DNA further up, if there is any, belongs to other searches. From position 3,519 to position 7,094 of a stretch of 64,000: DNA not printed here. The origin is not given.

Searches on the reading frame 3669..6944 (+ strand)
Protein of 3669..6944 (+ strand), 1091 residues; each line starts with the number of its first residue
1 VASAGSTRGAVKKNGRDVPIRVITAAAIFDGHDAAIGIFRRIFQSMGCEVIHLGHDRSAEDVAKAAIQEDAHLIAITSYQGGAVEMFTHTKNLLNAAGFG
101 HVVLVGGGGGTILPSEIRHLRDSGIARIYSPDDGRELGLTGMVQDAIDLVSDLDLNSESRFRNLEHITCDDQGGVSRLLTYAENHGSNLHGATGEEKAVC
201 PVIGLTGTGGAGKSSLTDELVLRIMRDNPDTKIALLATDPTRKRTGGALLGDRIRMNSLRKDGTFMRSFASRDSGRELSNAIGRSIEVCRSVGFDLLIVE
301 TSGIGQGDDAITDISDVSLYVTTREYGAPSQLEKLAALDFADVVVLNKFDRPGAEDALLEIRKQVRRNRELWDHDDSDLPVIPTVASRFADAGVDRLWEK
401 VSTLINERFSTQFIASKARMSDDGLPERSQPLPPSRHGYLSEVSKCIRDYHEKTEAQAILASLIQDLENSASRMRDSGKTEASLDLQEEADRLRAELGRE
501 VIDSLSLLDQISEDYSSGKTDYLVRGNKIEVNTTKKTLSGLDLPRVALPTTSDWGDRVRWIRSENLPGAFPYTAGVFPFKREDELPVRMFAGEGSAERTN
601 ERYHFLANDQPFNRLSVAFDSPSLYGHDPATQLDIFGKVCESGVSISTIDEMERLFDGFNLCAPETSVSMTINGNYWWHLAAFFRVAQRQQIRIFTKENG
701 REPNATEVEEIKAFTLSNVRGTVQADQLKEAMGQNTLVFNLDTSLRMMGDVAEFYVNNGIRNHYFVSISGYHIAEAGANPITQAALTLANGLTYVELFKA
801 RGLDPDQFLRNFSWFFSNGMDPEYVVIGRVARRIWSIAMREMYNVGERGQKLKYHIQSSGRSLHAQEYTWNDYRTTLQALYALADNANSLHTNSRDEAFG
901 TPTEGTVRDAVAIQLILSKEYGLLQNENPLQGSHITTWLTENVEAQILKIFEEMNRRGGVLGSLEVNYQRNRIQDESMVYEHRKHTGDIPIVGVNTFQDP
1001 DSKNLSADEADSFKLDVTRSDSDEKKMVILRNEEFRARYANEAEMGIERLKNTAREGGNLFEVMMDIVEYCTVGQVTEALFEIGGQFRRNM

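Call 83: search_protein_families(library=pfam, proteins=[window:3669-6944:+], max_evalue=0.00001)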
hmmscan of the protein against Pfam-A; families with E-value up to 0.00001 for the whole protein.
window:3669-6944:+ (1091 aa): 4 families
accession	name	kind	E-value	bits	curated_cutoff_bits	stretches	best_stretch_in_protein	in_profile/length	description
PF01642.28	MM_CoA_mutase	-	1.5e-102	344.2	22.1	1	563-1082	24-509/512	Methylmalonyl-CoA mutase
PF03308.22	MeaB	-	1.5e-40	139.4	23.1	1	195-405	28-235/273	Methylmalonyl Co-A mutase-associated GTPase MeaB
PF02310.24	B12-binding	-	1.6e-12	47.8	32.1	1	21-126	2-106/121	B12 binding domain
PF02492.25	cobW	-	9.3e-06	25.8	20.7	0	201-367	1-171/180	CobW/HypB/UreG, nucleotide-binding domain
